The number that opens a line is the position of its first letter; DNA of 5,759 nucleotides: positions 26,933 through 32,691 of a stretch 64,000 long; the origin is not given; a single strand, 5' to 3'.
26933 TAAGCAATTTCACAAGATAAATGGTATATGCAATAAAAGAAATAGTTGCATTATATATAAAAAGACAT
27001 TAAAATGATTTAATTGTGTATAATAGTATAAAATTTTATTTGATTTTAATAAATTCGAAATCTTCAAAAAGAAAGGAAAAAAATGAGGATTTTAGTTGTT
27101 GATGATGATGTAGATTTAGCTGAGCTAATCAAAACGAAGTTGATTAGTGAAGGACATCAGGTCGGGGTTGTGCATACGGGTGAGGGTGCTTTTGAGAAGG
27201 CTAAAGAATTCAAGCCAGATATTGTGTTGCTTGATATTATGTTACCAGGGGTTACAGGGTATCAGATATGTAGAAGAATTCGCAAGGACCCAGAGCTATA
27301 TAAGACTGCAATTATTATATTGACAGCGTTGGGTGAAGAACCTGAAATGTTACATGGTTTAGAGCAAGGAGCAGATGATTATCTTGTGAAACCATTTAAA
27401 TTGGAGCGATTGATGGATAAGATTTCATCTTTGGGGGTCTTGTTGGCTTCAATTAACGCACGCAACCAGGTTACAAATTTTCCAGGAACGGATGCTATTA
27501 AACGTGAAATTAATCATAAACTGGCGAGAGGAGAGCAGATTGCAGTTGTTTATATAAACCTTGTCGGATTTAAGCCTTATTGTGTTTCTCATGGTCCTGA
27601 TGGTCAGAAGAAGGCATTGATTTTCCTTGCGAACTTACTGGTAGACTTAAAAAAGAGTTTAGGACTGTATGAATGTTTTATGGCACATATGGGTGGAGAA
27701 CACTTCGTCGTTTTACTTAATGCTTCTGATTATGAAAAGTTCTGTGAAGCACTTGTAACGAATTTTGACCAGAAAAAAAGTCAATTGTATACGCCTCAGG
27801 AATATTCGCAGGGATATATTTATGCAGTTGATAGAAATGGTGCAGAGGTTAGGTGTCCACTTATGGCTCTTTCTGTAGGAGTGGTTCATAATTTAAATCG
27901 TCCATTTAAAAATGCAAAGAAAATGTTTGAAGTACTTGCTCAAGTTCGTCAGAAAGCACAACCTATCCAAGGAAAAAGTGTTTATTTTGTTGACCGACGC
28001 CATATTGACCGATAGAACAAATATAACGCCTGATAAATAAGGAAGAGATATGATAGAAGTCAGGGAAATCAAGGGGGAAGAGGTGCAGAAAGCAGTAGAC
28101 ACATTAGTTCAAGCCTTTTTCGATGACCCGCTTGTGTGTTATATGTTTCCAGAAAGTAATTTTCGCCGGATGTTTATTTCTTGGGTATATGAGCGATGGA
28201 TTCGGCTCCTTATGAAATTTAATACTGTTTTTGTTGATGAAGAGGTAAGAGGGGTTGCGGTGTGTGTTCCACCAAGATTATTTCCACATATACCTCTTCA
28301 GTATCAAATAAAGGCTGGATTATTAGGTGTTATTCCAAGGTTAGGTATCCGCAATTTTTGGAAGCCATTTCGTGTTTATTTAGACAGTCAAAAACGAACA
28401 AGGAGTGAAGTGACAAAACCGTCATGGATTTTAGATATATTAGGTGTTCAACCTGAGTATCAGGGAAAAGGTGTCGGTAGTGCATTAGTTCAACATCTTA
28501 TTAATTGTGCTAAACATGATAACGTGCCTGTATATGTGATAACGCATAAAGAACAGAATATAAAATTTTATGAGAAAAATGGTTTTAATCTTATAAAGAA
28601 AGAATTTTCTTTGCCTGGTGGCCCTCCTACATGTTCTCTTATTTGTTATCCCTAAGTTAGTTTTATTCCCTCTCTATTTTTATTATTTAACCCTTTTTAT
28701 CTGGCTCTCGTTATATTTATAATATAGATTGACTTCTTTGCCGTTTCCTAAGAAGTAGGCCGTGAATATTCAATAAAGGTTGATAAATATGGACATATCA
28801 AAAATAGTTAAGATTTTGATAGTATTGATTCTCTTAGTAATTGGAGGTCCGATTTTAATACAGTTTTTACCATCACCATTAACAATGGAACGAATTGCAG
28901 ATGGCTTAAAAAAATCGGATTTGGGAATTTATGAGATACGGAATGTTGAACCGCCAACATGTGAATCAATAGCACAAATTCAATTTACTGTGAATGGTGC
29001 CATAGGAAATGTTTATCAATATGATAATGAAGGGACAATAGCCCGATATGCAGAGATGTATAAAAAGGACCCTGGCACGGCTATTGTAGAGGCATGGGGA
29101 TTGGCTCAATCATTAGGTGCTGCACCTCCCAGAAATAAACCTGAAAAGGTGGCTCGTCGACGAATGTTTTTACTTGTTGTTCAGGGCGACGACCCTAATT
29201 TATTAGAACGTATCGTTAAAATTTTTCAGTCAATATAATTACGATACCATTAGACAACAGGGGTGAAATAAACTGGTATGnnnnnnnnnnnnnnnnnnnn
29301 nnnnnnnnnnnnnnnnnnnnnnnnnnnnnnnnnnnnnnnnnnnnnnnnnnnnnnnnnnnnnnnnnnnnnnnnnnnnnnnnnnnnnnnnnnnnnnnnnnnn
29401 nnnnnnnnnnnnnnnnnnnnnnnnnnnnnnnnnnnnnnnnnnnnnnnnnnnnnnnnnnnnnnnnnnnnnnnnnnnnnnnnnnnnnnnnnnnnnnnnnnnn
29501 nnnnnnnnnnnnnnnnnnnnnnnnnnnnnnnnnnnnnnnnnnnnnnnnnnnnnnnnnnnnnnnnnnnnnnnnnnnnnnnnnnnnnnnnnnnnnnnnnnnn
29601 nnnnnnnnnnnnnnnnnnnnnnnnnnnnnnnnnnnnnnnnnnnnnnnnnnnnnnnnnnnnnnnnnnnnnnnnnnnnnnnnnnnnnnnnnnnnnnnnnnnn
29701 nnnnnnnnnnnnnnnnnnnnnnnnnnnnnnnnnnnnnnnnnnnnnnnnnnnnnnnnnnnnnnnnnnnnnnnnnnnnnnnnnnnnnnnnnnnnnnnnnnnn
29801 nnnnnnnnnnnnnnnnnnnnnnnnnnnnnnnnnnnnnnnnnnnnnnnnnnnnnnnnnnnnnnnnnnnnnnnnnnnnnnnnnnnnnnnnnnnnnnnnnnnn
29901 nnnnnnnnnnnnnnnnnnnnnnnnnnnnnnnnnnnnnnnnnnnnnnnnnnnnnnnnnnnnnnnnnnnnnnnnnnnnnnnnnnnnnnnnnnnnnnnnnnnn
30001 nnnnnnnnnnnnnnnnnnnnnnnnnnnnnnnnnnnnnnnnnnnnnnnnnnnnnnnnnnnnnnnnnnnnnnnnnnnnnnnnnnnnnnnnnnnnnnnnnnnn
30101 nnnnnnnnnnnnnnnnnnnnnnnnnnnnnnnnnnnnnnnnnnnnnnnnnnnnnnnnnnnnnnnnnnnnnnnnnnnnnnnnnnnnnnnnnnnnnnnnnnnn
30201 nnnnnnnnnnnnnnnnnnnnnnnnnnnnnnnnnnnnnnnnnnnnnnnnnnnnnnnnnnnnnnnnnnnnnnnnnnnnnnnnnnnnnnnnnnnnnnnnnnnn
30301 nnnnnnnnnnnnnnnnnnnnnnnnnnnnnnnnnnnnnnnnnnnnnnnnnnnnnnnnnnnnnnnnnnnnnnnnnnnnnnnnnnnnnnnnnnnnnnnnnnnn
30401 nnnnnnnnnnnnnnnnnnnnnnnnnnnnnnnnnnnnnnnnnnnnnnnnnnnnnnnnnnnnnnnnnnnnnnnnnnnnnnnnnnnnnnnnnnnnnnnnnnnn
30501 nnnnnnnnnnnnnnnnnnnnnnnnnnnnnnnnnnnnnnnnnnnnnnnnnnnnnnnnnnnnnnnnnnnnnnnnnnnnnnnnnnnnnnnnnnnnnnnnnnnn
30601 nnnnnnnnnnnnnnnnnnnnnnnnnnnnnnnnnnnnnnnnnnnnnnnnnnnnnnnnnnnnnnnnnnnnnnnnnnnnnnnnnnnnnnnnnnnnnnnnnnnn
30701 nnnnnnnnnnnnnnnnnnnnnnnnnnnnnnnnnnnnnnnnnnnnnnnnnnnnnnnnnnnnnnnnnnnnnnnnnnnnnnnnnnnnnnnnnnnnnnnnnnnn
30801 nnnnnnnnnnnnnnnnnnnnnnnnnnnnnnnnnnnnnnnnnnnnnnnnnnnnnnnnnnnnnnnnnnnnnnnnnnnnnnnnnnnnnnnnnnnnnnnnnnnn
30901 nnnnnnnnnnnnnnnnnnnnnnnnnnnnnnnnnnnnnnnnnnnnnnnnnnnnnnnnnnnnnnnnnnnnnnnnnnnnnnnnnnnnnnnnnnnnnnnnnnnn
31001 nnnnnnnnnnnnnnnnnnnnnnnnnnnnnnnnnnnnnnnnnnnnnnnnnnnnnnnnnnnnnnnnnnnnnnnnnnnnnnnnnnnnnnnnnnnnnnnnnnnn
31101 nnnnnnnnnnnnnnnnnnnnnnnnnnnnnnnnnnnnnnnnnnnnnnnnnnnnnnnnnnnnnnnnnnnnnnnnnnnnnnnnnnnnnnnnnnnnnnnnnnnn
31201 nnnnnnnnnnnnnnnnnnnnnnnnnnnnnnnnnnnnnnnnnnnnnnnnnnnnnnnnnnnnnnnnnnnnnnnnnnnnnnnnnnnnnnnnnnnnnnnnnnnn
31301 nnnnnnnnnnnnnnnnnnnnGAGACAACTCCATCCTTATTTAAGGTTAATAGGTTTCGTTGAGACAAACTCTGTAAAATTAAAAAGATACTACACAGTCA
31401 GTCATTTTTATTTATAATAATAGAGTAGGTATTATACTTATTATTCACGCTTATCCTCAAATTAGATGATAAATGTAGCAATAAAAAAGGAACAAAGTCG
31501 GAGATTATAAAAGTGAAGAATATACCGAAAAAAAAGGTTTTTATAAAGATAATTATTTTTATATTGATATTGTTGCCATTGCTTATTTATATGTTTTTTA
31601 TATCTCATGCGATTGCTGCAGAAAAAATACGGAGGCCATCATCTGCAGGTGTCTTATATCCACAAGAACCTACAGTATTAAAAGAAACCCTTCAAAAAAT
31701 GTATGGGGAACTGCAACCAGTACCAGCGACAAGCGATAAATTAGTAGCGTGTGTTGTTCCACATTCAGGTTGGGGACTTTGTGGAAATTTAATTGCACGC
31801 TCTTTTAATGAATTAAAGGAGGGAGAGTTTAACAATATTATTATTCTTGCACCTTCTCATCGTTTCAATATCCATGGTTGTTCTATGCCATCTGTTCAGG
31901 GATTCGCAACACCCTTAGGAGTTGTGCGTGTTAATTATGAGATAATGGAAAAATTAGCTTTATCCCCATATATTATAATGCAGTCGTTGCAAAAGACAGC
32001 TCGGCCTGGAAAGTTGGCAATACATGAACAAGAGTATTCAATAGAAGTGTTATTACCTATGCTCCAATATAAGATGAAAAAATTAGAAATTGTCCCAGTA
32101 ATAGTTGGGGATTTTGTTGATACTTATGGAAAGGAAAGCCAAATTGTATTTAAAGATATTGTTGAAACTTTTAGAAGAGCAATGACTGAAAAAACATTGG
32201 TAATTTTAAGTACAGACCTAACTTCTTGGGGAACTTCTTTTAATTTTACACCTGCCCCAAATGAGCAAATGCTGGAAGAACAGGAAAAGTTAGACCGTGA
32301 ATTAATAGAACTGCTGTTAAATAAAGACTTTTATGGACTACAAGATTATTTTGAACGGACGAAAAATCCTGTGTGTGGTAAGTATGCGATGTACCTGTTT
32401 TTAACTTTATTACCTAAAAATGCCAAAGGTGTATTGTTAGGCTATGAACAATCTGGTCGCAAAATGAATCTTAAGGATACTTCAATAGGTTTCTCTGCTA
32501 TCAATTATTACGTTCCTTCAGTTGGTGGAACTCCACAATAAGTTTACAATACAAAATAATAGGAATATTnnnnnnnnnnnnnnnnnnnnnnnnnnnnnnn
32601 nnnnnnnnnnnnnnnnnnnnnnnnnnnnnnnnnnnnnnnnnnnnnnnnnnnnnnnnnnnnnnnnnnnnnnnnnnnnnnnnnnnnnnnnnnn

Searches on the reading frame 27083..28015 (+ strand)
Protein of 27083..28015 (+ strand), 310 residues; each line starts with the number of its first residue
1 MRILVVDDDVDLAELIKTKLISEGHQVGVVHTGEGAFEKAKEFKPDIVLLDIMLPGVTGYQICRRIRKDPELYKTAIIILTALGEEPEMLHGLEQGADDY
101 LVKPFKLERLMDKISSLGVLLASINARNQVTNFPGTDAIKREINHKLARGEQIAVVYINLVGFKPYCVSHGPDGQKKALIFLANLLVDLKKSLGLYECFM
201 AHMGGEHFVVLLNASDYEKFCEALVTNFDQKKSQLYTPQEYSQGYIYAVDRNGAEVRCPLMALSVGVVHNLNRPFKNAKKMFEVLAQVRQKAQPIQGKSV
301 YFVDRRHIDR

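Call 3: search_protein_families(library=pfam, proteins=[window:27083-28015:+], max_evalue=0.1)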
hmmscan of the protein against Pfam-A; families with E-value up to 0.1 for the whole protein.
window:27083-28015:+ (310 aa): 3 families
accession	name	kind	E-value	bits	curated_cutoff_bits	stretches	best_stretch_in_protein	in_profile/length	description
PF00072.30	Response_reg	-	6.1e-29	100.9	30.2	1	3-114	1-110/111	Response regulator receiver domain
PF00990.26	GGDEF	-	0.00039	20.7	23.8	1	137-222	13-104/161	Diguanylate cyclase, GGDEF domain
PF10032.14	Pho88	-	0.096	12.4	25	0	269-296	147-174/184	Phosphate transport (Pho88)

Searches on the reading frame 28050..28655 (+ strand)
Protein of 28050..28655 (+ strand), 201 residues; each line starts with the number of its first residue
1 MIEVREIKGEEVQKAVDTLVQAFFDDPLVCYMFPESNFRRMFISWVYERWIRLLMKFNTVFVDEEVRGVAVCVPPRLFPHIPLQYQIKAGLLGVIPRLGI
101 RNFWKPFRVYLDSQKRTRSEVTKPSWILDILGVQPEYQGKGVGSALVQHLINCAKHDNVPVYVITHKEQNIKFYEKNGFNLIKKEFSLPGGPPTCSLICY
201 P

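Call 66: search_protein_families(library=pfam, proteins=[window:28050-28655:+], max_evalue=0.001)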
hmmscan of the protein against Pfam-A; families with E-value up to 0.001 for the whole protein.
window:28050-28655:+ (201 aa): 6 families
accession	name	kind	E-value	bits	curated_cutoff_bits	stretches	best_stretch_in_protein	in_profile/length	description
PF13508.13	Acetyltransf_7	-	6e-12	46.2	27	1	129-180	32-83/84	Acetyltransferase (GNAT) domain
PF00583.31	Acetyltransf_1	-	2.5e-10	41.1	20.7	1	123-179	57-116/116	Acetyltransferase (GNAT) family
PF13673.13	Acetyltransf_10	-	5.7e-08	33.2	23.6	1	129-187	55-115/128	Acetyltransferase (GNAT) domain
PF08445.16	FR47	-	1.7e-05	25.2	22.1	1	123-185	19-83/86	FR47-like protein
PF14542.12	Acetyltransf_CG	-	3.2e-05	24.4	30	1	125-162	24-61/80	GCN5-related N-acetyl-transferase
PF13527.13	Acetyltransf_9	-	7.7e-05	23.1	25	0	131-181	78-126/127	Acetyltransferase (GNAT) domain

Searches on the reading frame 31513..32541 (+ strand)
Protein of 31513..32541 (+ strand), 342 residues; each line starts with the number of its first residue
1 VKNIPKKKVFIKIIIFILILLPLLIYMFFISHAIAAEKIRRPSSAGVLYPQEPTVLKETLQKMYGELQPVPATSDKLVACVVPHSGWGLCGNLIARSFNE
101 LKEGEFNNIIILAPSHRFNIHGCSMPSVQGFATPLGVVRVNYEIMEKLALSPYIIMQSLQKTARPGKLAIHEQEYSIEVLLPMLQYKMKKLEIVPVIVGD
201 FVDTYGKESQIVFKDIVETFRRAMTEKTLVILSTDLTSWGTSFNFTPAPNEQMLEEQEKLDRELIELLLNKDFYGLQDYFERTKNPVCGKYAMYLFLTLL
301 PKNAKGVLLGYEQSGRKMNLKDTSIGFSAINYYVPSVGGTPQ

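Call 66: search_protein_families(library=pfam, proteins=[window:31513-32541:+], max_evalue=0.001)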
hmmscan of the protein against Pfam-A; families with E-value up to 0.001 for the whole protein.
window:31513-32541:+ (342 aa): 1 family
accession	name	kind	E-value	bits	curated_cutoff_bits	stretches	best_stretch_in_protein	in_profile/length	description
PF01875.22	Memo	-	4.8e-42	144.5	27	1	42-329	2-267/269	Memo-like protein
